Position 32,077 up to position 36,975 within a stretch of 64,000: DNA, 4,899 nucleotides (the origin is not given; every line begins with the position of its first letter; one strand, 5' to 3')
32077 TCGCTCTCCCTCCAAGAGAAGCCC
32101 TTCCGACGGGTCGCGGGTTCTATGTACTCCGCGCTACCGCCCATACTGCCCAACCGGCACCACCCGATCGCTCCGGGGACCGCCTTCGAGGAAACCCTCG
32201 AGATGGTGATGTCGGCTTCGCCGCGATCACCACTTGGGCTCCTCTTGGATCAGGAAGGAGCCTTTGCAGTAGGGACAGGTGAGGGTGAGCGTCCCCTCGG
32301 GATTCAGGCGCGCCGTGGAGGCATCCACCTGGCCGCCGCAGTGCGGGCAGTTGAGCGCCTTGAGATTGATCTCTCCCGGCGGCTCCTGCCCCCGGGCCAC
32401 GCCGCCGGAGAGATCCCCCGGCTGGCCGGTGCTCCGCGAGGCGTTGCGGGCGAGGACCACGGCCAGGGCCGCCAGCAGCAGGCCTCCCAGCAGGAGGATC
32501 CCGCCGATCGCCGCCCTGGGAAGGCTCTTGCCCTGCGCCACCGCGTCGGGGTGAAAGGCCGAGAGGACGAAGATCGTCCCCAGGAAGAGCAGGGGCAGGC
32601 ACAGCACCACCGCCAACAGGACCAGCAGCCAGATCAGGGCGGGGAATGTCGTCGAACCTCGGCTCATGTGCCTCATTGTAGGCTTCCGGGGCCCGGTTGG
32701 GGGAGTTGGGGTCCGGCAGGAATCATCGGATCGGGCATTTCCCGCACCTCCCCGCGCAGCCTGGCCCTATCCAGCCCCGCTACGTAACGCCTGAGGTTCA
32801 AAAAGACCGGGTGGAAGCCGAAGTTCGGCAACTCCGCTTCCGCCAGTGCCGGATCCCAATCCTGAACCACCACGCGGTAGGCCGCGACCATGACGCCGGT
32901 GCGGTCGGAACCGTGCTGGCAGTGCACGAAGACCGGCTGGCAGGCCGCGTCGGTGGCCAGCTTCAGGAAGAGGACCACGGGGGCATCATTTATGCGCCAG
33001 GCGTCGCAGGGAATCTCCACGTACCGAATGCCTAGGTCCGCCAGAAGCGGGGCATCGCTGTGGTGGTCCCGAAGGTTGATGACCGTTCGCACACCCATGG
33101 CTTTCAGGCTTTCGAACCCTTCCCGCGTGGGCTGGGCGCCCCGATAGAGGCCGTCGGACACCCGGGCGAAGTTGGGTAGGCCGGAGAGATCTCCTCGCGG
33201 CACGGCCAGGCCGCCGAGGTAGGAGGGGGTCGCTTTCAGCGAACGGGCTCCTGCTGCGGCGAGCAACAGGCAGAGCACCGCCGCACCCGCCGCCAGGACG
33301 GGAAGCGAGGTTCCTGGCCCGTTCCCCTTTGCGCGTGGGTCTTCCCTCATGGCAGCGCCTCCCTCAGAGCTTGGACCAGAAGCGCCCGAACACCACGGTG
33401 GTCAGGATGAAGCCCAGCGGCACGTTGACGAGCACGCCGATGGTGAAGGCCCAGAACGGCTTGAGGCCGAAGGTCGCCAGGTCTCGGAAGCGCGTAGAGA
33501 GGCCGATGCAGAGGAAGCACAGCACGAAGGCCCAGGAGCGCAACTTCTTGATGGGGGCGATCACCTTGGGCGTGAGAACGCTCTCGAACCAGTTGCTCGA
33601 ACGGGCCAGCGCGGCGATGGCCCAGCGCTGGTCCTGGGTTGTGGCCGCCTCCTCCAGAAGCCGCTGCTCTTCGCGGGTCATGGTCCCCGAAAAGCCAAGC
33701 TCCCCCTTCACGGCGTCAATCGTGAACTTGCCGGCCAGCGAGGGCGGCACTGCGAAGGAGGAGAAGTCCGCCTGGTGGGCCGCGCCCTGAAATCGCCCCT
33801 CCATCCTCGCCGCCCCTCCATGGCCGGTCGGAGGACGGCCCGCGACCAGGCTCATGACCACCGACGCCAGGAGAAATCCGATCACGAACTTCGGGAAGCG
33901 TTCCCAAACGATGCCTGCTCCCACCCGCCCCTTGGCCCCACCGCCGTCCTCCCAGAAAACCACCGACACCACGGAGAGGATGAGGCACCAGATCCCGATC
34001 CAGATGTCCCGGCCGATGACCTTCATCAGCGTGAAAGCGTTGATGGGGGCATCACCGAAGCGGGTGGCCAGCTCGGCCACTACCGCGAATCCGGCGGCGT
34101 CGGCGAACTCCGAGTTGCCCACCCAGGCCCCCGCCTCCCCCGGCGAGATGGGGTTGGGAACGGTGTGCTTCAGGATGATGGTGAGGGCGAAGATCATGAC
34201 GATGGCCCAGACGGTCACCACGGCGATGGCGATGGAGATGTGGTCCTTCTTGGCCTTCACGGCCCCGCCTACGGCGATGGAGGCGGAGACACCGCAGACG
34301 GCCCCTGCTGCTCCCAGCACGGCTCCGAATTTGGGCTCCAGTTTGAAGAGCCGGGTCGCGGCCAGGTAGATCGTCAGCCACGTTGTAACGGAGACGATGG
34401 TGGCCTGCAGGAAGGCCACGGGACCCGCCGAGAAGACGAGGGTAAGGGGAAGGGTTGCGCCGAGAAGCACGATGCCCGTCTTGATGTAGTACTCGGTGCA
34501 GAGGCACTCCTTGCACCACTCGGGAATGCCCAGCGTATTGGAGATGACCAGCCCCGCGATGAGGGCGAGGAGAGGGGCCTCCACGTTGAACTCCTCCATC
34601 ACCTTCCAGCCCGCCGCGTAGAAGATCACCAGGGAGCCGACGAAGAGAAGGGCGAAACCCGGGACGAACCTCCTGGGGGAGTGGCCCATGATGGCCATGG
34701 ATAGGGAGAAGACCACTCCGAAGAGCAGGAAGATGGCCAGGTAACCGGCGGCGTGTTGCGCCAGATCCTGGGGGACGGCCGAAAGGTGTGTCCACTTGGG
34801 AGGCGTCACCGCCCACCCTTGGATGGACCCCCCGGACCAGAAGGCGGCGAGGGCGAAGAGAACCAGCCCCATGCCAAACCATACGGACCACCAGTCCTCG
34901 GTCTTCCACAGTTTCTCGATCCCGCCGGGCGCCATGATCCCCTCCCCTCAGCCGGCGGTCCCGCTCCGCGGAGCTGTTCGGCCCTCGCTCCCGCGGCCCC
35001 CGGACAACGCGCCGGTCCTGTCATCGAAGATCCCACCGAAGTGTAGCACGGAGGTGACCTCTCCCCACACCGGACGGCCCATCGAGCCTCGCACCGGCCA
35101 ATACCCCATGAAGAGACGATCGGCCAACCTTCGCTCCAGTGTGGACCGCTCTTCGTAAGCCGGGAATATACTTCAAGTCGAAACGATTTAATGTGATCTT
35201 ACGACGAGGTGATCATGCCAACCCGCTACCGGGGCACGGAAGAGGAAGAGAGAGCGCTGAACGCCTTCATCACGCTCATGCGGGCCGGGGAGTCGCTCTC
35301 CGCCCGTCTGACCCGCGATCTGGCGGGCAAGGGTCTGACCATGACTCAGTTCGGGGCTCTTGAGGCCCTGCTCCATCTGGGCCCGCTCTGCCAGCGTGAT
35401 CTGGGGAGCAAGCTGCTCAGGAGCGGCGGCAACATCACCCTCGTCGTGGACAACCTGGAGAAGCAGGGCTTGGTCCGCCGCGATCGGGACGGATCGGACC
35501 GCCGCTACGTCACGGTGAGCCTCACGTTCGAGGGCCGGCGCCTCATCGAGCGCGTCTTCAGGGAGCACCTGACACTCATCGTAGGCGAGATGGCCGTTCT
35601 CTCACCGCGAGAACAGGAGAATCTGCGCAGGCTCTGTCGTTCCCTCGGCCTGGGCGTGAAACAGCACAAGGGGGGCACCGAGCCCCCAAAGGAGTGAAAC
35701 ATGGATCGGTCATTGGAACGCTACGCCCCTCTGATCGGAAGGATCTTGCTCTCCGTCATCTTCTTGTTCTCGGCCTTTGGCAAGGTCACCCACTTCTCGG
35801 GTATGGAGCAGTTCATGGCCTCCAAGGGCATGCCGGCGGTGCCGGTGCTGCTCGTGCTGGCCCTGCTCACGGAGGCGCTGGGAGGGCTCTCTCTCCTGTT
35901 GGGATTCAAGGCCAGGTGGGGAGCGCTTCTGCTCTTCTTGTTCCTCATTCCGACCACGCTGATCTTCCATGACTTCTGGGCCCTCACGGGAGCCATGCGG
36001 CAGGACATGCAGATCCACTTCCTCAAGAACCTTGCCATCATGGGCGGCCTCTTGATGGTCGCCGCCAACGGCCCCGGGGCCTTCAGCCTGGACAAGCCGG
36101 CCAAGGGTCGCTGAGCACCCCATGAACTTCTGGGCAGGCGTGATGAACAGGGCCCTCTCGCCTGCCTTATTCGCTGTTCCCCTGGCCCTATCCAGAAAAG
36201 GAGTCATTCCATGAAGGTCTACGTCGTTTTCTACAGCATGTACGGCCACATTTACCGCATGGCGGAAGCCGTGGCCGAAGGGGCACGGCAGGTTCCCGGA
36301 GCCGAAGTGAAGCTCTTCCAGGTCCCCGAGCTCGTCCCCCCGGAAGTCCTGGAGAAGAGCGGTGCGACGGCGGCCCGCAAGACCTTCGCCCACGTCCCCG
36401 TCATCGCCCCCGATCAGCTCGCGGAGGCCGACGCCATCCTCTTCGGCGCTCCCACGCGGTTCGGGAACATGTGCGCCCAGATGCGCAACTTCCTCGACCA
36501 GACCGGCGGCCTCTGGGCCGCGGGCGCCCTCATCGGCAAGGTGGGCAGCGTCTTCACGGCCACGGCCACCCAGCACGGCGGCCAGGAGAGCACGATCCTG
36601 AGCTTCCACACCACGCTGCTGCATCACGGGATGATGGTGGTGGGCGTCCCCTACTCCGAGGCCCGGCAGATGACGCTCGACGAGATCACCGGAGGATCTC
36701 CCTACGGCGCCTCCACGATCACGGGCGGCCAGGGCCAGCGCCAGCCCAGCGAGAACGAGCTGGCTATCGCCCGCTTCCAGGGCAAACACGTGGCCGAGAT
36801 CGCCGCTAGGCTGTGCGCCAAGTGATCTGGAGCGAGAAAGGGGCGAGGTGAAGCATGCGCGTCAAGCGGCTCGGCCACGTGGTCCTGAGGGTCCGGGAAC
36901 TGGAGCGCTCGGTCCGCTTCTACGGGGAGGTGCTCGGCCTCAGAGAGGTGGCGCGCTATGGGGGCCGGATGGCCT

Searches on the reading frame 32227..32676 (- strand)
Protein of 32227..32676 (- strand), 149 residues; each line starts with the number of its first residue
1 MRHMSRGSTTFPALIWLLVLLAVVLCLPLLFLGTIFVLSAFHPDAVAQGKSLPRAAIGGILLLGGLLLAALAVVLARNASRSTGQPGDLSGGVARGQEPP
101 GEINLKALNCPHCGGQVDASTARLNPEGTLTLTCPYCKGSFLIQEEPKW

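Call 37: search_protein_families(library=pfam, proteins=[window:32227-32676:-], max_evalue=0.001)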
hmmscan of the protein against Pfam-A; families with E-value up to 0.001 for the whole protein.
window:32227-32676:- (149 aa): 2 families
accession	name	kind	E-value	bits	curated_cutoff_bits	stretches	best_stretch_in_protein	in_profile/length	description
PF24460.1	DUF7575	-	0.00027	20.6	28.5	0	108-119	4-15/28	Domain of unknown function (DUF7575)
PF14369.11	Zn_ribbon_19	-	0.00065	20.2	30.8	0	126-142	16-32/35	zinc-ribbon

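Call 88: search_protein_families(library=ncbifam, proteins=[window:32227-32676:-], max_evalue=0.001)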
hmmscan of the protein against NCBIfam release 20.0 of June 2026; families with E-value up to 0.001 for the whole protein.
window:32227-32676:- (149 aa): 1 family
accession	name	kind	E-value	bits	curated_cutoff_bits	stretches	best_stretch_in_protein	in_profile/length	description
NF038384.1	zinc_YnfU_fam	subfamily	1.1e-05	24.9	36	1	108-144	17-51/52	YnfU family zinc-binding protein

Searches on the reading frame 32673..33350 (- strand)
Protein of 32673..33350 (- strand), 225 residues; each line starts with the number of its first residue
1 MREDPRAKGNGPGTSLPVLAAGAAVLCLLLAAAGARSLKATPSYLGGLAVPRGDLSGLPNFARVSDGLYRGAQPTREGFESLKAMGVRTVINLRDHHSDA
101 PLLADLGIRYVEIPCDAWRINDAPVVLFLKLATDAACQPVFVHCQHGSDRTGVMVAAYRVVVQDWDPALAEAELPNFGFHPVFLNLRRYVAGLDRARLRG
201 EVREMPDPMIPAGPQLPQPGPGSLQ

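Call 88: search_protein_families(library=ncbifam, proteins=[window:32673-33350:-], max_evalue=0.001)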
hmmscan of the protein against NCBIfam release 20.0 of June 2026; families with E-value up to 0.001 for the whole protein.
window:32673-33350:- (225 aa): 1 family
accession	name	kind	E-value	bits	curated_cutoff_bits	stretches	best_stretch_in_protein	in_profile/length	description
NF040641.1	bifunc_ST_SDO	equivalog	8.1e-05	21.7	625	1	63-151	2-98/423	bifunctional sulfur transferase/dioxygenase Blh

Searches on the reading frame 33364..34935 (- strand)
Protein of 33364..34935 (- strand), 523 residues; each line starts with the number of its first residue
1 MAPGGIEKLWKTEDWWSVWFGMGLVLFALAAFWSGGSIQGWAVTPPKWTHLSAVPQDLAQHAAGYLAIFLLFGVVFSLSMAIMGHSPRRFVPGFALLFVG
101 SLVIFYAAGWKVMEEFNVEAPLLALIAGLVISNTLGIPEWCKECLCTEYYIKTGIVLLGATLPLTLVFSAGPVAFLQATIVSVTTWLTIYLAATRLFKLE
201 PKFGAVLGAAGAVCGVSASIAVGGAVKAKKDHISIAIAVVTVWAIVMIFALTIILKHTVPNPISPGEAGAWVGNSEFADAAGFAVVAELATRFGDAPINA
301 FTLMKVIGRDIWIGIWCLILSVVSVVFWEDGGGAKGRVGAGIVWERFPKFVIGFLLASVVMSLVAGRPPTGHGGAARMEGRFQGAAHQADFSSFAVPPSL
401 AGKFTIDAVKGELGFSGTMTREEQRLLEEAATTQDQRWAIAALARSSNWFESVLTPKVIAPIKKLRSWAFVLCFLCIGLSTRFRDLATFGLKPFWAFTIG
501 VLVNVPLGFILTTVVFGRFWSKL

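Call 37: search_protein_families(library=pfam, proteins=[window:33364-34935:-], max_evalue=0.001)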
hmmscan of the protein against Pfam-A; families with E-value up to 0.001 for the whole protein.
window:33364-34935:- (523 aa): 1 family
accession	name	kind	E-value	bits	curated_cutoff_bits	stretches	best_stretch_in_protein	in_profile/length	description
PF03601.19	Cons_hypoth698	-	1.7e-35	122.9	24.5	1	92-365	1-260/304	Conserved hypothetical protein 698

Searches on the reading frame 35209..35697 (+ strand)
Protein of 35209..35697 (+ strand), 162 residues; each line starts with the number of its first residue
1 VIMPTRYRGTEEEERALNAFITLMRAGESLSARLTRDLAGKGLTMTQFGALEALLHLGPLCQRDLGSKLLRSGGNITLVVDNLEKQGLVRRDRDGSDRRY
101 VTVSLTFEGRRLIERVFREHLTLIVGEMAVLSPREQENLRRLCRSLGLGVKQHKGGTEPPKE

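Call 37: search_protein_families(library=pfam, proteins=[window:35209-35697:+], max_evalue=0.001)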
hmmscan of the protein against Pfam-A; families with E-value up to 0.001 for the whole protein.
window:35209-35697:+ (162 aa): 5 families
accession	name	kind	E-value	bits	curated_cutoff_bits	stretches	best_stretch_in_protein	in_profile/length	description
PF01047.28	MarR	-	1.4e-12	47.7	24.6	1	43-100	1-58/59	MarR family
PF12802.13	MarR_2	-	2.1e-10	41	27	1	42-99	2-60/61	MarR family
PF22381.2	Staph_reg_Sar_Rot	-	3.3e-07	30.8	27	1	42-115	11-84/85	Transcriptional regulator SarA/Rot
PF13463.12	HTH_27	-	3.1e-06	27.8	22.2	1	61-109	20-68/68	Winged helix DNA-binding domain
PF01978.25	TrmB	-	3.8e-05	23.9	25.6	1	42-104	5-66/68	Sugar-specific transcriptional regulator TrmB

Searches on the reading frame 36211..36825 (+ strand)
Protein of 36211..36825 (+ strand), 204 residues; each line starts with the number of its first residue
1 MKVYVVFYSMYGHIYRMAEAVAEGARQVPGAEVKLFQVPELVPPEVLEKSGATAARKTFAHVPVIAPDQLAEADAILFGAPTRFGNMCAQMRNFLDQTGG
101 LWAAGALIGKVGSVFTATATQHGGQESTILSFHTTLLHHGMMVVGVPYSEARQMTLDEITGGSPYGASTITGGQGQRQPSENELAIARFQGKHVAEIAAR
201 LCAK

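Call 37: search_protein_families(library=pfam, proteins=[window:36211-36825:+], max_evalue=0.001)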
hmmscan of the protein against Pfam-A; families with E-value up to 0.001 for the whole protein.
window:36211-36825:+ (204 aa): 4 families
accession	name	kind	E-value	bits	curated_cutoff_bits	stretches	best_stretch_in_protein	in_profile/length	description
PF03358.20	FMN_red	-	8.4e-15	55.1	24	1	12-147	14-143/152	NADPH-dependent FMN reductase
PF00258.30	Flavodoxin_1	-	9.4e-09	36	25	1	5-128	1-131/143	Flavodoxin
PF02525.22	Flavodoxin_2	-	9.6e-07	29.1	27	1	1-140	1-166/198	Flavodoxin-like fold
PF12724.12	Flavodoxin_5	-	0.00096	19.9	27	0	67-97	38-68/145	Flavodoxin domain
